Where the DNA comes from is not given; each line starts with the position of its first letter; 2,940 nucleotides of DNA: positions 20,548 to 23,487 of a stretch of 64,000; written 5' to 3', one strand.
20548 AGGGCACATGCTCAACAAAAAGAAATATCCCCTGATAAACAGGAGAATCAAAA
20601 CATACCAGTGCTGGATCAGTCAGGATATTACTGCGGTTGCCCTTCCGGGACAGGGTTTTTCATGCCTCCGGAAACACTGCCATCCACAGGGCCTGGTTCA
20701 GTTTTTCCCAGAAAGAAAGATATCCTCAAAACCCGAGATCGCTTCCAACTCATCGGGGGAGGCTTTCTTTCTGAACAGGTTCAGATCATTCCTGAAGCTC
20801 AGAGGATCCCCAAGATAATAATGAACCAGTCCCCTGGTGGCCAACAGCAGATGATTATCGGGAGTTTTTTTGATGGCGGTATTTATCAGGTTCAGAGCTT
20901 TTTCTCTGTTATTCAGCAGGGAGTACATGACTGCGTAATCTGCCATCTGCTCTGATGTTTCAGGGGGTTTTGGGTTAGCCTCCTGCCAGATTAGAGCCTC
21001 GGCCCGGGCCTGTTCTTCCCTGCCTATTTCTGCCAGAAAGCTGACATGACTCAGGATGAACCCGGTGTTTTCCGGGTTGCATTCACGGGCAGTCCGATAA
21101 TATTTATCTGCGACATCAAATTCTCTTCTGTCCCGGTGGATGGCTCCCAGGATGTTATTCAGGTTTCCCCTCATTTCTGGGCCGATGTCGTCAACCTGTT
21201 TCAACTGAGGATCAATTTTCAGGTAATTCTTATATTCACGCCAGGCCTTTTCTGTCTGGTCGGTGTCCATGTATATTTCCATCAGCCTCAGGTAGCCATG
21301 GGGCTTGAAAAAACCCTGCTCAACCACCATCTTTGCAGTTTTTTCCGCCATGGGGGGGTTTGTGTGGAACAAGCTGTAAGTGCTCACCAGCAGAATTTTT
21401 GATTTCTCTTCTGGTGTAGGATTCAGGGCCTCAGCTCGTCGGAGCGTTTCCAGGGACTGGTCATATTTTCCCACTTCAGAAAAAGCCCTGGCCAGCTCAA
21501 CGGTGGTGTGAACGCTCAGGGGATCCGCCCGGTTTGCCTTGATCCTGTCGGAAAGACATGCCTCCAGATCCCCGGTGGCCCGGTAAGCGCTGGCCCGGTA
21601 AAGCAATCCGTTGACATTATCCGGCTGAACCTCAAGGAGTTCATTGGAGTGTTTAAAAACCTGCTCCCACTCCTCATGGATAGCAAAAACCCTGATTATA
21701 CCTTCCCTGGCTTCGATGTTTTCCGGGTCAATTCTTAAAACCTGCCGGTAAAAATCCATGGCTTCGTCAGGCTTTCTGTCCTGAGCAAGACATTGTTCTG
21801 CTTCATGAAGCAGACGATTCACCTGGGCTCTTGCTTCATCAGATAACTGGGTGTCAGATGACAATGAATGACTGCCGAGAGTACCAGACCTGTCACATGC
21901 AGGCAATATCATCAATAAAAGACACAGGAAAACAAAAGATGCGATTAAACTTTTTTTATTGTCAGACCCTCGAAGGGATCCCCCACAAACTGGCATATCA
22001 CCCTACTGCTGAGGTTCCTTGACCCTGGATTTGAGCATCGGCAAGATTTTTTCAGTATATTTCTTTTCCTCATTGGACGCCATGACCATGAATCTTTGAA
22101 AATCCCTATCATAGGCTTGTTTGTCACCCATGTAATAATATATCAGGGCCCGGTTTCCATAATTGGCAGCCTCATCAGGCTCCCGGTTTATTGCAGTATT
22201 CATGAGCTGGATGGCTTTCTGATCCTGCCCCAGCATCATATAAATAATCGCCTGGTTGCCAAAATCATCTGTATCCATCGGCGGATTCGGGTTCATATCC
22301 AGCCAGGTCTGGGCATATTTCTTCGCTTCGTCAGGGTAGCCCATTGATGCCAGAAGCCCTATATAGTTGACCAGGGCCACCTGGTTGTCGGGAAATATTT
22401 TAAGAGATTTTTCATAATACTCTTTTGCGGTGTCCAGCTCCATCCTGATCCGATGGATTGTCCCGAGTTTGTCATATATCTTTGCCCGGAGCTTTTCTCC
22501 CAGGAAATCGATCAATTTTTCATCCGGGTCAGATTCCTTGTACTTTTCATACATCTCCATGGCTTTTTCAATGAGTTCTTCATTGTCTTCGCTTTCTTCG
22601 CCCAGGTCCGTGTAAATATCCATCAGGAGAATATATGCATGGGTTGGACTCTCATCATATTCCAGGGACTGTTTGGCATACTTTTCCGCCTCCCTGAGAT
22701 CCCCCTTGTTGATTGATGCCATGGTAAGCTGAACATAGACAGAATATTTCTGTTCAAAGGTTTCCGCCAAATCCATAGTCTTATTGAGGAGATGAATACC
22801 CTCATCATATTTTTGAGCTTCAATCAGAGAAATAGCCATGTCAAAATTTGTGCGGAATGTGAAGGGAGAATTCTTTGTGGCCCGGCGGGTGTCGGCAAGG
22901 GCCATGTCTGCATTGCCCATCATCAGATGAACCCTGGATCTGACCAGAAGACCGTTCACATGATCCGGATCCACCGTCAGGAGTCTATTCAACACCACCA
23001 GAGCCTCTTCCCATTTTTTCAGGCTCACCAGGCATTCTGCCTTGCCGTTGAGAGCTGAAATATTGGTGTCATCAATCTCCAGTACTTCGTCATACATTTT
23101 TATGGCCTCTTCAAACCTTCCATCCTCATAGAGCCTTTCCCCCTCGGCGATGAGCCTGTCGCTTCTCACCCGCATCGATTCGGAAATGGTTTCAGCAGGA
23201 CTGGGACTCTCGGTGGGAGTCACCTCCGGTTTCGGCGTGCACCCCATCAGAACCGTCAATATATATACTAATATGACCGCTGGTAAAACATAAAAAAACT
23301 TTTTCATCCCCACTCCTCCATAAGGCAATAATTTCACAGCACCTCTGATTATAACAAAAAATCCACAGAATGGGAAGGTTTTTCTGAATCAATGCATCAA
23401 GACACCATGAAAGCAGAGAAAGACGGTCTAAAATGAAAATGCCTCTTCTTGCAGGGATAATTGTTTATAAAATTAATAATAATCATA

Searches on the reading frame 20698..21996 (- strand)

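Call 70: search_protein_families(library=pfam, max_evalue=0.000001, proteins=[window:20698-21996:-])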
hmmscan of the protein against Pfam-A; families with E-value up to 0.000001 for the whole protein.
window:20698-21996:- (432 aa): 12 families
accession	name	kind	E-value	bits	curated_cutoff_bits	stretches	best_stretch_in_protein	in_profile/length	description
PF13428.12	TPR_14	-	3.1e-17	61.8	23.5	0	66-101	7-42/44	Tetratricopeptide repeat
PF07719.23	TPR_2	-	1e-16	60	27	0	68-93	9-34/34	Tetratricopeptide repeat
PF14559.12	TPR_19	-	7.1e-14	52.3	25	0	70-102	1-33/68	Tetratricopeptide repeat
PF00515.34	TPR_1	-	3e-12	46.2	27.8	0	69-93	10-34/34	Tetratricopeptide repeat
PF13181.12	TPR_8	-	4.7e-11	42.4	25.7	0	72-93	13-34/34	Tetratricopeptide repeat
PF13414.12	TPR_11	-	5.7e-11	42.4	26.8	0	77-97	11-31/42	TPR repeat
PF13432.12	TPR_16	-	8e-10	39.4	32.7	0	167-195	2-28/65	Tetratricopeptide repeat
PF13176.12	TPR_7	-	2.5e-09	36.9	27.9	0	167-196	4-33/36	Tetratricopeptide repeat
PF13429.12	TPR_15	-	5.2e-09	36.4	26.2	0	240-387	114-253/280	Tetratricopeptide repeat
PF13371.12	TPR_9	-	1e-08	35.5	35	0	362-412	9-59/73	Tetratricopeptide repeat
PF13424.12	TPR_12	-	1.3e-08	35.4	30.1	0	157-191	40-74/77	Tetratricopeptide repeat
PF13431.12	TPR_17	-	3.4e-08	33.6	24.4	0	119-147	4-32/34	Tetratricopeptide repeat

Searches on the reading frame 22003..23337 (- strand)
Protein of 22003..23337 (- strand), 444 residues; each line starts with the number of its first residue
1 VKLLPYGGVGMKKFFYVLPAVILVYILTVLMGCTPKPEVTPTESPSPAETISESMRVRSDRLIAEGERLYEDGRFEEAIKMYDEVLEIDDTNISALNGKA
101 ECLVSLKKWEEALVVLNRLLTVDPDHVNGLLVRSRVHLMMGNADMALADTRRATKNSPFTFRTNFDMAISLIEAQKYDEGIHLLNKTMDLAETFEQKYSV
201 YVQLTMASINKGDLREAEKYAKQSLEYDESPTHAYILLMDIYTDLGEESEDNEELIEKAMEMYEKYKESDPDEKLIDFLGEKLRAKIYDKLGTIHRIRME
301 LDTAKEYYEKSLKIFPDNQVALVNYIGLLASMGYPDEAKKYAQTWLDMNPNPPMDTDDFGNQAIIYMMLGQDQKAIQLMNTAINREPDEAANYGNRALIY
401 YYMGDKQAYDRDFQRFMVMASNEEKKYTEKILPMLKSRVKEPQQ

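Call 70: search_protein_families(library=pfam, max_evalue=0.000001, proteins=[window:22003-23337:-])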
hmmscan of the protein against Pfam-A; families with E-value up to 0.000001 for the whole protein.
window:22003-23337:- (444 aa): 18 families
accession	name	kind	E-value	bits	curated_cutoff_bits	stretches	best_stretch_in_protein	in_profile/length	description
PF07719.23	TPR_2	-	1.4e-30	103.3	27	0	62-92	4-34/34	Tetratricopeptide repeat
PF14559.12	TPR_19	-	1.1e-27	96.5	25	1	69-126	1-60/68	Tetratricopeptide repeat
PF00515.34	TPR_1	-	1.6e-21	75.6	27.8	0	291-318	7-34/34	Tetratricopeptide repeat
PF13428.12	TPR_14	-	4.5e-21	73.6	23.5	0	98-131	6-39/44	Tetratricopeptide repeat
PF13181.12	TPR_8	-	1.3e-19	69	25.7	0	285-318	1-34/34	Tetratricopeptide repeat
PF13424.12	TPR_12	-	2.3e-19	69.8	30.1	0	69-121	13-73/77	Tetratricopeptide repeat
PF13414.12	TPR_11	-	5.6e-14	52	26.8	0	66-98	1-33/42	TPR repeat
PF12895.13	ANAPC3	-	1.4e-13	51.3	27.2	0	62-118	26-81/82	Anaphase-promoting complex, cyclosome, subunit 3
PF13174.12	TPR_6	-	2.8e-13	50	26.3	0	362-388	6-32/33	Tetratricopeptide repeat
PF13431.12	TPR_17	-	8.9e-13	47.9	24.4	0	82-113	2-33/34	Tetratricopeptide repeat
PF13371.12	TPR_9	-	3.5e-11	43.4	35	0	103-158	5-60/73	Tetratricopeptide repeat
PF25062.1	ARM_TT21_N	-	1e-10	42.2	40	0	76-144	153-219/222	Tetratricopeptide repeat protein 21 N-terminal ARM repeat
PF13432.12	TPR_16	-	1.2e-10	42.1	32.7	0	64-124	2-62/65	Tetratricopeptide repeat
PF23914.1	TPR_CcmH_CycH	-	3.5e-10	40.4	42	0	291-384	56-149/158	Cytochrome c-type biogenesis protein H TPR domain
PF13176.12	TPR_7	-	2.1e-08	34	27.9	0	68-90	7-30/36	Tetratricopeptide repeat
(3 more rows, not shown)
